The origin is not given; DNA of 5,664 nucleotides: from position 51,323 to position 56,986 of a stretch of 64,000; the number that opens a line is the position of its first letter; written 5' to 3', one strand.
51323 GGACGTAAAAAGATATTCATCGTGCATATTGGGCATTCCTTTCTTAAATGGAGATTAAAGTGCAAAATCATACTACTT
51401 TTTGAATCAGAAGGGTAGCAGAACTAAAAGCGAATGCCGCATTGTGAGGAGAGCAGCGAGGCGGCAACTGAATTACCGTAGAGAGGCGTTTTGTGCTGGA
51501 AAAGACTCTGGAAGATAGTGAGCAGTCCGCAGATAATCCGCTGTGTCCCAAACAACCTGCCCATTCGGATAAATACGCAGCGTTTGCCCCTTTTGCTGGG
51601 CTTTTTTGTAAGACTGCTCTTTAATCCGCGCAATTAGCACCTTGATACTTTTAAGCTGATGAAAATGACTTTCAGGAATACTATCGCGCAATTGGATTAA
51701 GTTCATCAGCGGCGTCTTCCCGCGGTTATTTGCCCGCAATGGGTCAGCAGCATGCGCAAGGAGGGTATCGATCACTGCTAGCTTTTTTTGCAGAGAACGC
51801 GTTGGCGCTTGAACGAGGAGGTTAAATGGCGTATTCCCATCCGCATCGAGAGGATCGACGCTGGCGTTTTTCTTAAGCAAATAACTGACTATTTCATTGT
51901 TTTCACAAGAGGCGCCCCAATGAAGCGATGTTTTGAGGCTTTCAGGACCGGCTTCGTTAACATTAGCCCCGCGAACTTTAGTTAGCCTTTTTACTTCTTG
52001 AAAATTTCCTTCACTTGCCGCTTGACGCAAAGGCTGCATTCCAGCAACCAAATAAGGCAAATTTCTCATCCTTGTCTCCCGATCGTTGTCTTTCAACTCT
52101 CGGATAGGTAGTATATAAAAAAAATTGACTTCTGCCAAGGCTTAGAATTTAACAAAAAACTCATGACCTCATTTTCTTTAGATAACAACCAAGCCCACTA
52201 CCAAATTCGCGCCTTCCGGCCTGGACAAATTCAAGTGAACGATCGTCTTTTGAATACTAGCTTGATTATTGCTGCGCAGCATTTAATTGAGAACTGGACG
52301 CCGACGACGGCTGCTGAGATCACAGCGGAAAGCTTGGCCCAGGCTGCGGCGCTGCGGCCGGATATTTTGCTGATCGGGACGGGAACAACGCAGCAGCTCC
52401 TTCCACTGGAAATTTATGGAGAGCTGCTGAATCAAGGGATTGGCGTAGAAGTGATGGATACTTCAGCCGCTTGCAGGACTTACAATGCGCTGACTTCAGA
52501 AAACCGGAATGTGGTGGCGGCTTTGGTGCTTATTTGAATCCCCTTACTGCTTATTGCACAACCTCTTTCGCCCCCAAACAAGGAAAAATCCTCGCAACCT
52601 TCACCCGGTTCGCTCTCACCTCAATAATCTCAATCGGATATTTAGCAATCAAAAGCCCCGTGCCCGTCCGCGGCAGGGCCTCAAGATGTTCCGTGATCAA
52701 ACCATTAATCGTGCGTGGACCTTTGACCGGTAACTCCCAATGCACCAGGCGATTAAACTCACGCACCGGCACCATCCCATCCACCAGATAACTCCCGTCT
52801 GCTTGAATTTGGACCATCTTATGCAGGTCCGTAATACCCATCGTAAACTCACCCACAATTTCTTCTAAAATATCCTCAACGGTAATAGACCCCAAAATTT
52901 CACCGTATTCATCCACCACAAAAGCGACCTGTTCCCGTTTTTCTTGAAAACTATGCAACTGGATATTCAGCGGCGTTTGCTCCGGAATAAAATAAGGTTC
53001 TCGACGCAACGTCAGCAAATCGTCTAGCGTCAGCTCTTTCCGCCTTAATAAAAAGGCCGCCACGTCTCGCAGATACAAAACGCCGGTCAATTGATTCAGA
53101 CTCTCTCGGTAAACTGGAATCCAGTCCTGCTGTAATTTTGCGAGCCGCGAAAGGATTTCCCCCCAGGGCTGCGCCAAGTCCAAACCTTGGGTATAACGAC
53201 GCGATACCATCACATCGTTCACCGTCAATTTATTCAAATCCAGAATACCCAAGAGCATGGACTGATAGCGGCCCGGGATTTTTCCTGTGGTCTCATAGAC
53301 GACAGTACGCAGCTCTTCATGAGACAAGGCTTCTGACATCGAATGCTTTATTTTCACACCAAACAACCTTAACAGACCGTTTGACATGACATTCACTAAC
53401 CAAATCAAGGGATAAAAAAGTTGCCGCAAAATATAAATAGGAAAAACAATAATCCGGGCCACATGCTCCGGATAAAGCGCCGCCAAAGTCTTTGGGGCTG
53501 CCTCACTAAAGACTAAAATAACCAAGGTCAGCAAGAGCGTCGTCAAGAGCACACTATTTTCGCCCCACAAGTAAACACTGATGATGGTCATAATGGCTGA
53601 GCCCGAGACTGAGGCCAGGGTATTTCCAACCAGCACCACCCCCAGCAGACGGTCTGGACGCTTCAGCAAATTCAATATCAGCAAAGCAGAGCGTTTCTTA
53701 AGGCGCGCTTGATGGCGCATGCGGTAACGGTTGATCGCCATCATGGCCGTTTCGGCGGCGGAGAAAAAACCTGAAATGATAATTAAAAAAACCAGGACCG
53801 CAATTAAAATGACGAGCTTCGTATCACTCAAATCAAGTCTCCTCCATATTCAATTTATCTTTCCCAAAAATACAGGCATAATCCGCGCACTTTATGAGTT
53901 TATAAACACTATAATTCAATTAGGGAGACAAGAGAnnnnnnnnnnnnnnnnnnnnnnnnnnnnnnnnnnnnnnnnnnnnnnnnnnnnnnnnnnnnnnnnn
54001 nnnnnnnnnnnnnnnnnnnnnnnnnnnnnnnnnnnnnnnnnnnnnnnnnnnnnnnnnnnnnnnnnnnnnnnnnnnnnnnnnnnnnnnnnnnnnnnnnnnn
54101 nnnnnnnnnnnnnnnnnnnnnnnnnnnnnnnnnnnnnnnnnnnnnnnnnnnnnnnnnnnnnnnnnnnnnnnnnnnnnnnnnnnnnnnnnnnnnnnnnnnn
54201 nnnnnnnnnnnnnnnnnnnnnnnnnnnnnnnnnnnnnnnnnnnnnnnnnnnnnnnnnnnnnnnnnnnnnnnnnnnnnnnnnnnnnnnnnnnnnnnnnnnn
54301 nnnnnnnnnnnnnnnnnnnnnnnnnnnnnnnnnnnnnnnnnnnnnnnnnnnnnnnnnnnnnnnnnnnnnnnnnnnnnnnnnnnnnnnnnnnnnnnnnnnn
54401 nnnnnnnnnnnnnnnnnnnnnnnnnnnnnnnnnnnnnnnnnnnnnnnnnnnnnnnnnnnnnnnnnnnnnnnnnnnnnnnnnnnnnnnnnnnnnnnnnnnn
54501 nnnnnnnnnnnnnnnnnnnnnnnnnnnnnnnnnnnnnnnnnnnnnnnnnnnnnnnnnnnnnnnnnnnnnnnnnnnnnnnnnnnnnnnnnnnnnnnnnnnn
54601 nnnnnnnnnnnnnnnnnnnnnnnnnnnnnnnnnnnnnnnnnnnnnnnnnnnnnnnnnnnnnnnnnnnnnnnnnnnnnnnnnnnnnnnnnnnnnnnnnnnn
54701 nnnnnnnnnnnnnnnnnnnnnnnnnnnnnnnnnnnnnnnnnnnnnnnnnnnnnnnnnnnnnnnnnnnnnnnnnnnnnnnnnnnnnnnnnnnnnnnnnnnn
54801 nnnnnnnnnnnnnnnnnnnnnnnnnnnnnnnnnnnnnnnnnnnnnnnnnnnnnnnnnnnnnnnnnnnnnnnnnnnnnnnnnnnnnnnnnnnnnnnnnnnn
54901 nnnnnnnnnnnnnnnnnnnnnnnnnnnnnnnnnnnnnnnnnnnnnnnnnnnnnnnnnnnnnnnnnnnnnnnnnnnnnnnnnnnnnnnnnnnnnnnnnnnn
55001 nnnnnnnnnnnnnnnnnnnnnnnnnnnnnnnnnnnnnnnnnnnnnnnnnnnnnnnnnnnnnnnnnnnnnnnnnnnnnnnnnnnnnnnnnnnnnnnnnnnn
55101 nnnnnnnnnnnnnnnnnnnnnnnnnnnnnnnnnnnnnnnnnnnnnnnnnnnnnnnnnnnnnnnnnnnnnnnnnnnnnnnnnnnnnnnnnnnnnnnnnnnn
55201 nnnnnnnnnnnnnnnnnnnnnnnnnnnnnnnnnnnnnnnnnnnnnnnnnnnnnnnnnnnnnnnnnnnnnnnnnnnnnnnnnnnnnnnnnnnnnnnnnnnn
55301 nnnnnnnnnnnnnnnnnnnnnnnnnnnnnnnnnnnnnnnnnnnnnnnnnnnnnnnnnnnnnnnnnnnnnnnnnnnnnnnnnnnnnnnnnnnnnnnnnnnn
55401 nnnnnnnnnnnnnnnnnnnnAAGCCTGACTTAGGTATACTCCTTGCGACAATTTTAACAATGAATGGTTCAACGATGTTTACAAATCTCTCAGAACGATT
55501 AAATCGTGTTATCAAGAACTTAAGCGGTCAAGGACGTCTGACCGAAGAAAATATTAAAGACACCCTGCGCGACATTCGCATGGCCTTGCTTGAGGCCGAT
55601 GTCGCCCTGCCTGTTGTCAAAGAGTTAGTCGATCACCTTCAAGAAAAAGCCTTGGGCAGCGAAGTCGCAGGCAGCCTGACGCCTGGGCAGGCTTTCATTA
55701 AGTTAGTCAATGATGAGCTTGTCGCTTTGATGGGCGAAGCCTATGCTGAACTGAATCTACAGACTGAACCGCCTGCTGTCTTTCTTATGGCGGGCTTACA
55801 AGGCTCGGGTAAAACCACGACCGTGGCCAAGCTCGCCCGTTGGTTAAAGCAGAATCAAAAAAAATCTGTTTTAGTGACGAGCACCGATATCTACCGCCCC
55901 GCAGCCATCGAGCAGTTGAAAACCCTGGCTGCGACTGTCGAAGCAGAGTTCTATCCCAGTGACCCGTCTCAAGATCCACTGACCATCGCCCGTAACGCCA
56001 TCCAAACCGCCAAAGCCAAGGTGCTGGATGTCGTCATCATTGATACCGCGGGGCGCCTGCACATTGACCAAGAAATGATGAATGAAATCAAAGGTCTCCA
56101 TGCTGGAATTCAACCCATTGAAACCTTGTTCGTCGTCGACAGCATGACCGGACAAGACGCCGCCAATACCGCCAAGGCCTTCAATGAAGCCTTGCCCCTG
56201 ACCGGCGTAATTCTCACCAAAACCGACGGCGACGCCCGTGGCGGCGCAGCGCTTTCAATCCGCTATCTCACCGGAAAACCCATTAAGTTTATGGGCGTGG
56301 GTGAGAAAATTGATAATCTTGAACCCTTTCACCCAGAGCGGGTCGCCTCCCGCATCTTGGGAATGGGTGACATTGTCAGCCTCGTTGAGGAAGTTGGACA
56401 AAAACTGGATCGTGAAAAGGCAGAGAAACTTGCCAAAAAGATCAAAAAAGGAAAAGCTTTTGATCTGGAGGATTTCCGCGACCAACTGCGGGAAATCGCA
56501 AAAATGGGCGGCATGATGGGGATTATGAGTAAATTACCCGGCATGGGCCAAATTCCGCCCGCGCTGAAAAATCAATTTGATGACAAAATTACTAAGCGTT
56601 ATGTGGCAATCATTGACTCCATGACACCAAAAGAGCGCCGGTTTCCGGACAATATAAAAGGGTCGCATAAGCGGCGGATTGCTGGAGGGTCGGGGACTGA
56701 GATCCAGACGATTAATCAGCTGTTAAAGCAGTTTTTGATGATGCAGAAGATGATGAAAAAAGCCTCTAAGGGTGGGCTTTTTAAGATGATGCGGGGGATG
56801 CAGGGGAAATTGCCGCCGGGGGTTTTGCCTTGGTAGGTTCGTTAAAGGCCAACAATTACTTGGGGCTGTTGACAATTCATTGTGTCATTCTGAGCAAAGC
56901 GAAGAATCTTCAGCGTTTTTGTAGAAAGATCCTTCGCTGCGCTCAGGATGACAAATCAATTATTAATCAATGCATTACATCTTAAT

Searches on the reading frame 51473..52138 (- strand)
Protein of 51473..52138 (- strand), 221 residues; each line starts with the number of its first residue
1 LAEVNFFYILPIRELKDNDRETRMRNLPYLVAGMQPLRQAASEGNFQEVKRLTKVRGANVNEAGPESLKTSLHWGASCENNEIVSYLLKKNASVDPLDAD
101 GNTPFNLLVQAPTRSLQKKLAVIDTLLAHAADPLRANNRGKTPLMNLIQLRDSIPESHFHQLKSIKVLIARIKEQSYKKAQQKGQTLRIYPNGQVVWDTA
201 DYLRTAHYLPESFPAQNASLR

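Call 6: search_protein_families(library=pfam, proteins=[window:51473-52138:-])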
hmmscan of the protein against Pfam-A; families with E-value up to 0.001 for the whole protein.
window:51473-52138:- (221 aa): 5 families
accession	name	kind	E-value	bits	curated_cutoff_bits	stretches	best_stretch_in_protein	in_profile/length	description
PF12796.13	Ank_2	-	1.9e-10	41.6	27.3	1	27-95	27-87/90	Ankyrin repeats (3 copies)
PF13637.12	Ank_4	-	1.9e-10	41.2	22.7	1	38-88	2-50/50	Ankyrin repeats (many copies)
PF00023.36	Ank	-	4.4e-09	36.6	21.1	0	70-97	4-31/33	Ankyrin repeat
PF13606.12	Ank_3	-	3.7e-08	33.3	22.3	0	70-95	4-29/30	Ankyrin repeat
PF13857.12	Ank_5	-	0.00038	21.2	27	0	70-107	18-55/56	Ankyrin repeats (many copies)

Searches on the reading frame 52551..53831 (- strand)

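Call 65: search_protein_families(library=pfam, proteins=[window:52551-53831:-], max_evalue=0.00001)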
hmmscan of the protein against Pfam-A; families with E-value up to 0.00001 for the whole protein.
window:52551-53831:- (426 aa): 3 families
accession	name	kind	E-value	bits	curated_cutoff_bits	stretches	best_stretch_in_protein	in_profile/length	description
PF01595.25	CNNM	-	3.1e-48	164.3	28.4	1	12-181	2-171/181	Cyclin M transmembrane N-terminal domain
PF03471.22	CorC_HlyC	-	8.1e-16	58.3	27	1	343-415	3-77/81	Transporter associated domain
PF00571.33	CBS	-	3.5e-10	40.5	24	1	275-326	5-56/57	CBS domain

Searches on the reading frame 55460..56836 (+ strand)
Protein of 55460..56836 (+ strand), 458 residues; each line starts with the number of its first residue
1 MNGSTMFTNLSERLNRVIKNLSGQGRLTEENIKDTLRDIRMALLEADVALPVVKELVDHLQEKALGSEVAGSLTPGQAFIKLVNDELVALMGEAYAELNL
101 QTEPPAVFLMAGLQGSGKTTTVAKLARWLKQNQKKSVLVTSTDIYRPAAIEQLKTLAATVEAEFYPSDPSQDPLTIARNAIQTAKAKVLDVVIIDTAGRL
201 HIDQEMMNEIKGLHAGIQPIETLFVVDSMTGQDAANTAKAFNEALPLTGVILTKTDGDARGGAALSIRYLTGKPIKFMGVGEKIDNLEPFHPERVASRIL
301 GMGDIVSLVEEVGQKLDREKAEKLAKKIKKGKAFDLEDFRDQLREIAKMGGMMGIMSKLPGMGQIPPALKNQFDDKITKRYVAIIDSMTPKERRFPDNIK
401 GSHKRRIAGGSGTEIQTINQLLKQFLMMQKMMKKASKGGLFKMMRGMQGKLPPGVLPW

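Call 65: search_protein_families(library=pfam, proteins=[window:55460-56836:+], max_evalue=0.00001)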
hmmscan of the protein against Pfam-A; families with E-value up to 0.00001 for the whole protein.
window:55460-56836:+ (458 aa): 6 families
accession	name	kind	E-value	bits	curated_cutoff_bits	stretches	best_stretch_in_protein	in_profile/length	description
PF00448.28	SRP54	-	2e-76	256.5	22.7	1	105-301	1-196/196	SRP54-type protein, GTPase domain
PF02978.25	SRP_SPB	-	2.2e-30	105.3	27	1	334-432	2-91/91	Signal peptide binding domain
PF02881.24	SRP54_N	-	2.8e-22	79.2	22.4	1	10-87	1-75/75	SRP54-type protein, helical bundle domain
PF13401.12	AAA_22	-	1.8e-07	32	27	1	109-215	9-109/130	AAA domain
PF01656.29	CbiA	-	2.2e-06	28.1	25.4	0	115-261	9-89/125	CobQ/CobB/MinD/ParA nucleotide binding domain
PF19842.5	YqeC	-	2.5e-06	28.2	27.6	1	115-191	6-81/145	YqeC protein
